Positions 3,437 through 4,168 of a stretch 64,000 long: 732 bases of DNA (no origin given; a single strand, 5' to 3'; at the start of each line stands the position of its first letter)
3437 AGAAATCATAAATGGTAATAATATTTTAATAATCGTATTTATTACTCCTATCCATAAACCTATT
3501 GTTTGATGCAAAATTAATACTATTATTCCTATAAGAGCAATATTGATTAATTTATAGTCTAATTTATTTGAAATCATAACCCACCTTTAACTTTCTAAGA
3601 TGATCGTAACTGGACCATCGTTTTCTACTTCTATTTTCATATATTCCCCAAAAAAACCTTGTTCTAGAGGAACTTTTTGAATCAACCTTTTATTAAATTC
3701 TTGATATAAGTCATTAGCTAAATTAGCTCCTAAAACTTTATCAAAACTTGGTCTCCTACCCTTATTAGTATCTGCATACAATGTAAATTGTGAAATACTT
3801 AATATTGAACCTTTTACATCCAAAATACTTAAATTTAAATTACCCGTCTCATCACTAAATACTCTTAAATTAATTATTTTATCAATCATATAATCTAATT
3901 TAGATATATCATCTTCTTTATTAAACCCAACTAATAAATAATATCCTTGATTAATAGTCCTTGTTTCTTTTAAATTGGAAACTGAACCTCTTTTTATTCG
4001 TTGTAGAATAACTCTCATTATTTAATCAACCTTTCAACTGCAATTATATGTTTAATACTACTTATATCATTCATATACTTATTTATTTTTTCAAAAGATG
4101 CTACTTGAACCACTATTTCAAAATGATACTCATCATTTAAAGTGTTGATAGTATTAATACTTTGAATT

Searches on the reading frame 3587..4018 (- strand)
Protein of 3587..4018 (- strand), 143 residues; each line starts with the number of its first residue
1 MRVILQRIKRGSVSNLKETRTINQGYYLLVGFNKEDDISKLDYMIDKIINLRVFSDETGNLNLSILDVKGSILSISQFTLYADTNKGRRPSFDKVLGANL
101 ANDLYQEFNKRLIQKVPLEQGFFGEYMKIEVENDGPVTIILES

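Call 49: find_encoding_contigs(protein=window:3587-4018:-, flank=10000, max_places=3)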
Protein window:3587-4018:- (143 aa): no gene with exactly this product is on record in the collection.
